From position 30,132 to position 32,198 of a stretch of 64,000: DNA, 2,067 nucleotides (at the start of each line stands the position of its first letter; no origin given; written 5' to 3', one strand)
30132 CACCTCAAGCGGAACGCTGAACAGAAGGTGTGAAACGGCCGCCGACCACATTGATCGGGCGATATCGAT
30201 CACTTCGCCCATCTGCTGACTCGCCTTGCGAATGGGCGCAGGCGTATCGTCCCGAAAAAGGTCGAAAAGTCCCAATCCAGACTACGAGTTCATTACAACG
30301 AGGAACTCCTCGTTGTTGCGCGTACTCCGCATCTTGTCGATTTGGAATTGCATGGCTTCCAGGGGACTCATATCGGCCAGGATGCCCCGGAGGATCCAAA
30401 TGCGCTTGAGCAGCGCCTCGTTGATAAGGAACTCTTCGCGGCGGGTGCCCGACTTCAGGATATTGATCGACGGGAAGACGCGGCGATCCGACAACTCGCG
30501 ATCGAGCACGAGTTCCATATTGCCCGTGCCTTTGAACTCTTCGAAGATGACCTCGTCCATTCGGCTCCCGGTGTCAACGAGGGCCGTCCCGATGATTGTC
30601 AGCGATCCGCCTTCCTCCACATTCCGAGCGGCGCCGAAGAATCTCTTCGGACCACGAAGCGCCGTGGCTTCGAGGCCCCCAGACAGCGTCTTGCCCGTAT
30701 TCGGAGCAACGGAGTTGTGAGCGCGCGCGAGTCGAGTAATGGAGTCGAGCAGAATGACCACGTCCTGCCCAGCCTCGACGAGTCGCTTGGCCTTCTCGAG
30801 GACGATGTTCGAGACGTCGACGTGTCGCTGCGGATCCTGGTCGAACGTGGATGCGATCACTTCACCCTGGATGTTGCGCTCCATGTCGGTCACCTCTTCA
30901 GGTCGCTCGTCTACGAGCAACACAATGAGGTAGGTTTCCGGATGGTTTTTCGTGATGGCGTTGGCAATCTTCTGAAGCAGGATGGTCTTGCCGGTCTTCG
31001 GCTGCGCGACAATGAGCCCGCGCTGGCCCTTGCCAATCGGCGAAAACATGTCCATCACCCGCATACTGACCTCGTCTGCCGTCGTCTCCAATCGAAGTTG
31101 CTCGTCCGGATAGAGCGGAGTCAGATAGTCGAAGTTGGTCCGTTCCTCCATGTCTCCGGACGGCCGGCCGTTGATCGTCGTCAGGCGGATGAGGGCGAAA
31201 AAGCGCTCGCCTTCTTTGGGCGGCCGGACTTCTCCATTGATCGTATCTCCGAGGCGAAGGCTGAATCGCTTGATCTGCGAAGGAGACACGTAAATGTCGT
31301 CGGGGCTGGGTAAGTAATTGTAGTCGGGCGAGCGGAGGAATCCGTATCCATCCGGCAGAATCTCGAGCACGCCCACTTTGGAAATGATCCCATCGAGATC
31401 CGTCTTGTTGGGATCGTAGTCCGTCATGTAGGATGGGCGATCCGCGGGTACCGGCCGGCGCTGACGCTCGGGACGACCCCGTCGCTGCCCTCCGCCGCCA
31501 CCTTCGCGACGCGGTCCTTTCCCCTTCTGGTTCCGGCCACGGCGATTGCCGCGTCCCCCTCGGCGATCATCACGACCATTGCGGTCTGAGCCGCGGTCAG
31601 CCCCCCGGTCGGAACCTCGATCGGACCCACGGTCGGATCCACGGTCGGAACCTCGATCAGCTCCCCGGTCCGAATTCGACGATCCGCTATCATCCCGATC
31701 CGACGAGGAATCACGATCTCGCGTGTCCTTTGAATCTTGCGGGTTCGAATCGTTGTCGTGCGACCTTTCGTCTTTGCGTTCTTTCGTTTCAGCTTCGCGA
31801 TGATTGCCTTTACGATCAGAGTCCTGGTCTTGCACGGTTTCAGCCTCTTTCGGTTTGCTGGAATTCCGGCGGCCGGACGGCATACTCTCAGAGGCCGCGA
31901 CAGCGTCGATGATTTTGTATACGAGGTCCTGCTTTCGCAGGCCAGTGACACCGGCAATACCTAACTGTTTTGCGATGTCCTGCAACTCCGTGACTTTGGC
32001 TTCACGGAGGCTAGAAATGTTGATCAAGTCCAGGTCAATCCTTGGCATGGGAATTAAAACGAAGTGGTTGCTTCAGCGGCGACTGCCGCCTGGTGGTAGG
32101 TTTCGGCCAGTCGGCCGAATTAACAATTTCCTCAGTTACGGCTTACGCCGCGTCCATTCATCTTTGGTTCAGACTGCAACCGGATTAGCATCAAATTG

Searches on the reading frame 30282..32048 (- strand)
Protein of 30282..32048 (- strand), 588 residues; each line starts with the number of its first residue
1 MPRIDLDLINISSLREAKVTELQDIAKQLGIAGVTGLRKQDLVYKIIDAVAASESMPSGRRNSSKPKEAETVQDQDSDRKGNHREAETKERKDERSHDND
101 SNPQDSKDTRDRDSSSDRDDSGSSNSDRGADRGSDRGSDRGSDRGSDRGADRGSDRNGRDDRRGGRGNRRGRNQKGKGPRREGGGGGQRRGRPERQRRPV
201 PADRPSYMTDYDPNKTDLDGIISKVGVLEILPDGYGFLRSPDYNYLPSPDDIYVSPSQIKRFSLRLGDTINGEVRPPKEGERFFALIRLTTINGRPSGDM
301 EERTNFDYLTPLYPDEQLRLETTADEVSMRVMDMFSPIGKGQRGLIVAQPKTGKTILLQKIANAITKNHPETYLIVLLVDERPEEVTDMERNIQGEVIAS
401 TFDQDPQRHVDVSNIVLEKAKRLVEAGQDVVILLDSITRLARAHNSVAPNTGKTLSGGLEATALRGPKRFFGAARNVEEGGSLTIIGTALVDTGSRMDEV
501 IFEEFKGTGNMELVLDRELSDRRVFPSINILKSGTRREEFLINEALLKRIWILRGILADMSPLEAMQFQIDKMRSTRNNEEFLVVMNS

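Call 70: search_protein_families(library=pfam, proteins=[window:30282-32048:-], max_evalue=0.00001)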
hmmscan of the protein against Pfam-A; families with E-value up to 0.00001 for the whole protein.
window:30282-32048:- (588 aa): 3 families
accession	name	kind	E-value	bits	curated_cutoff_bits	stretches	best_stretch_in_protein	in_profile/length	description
PF07497.18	Rho_RNA_bind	-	5.5e-32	109.8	27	1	226-296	3-71/73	Rho termination factor, RNA-binding domain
PF00006.31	ATP-synt_ab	-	2.2e-26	93.3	29.5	1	329-533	2-211/213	ATP synthase alpha/beta family, nucleotide-binding domain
PF07498.18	Rho_N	-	1.5e-11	44.5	24.9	1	14-52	2-40/43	Rho termination factor, N-terminal domain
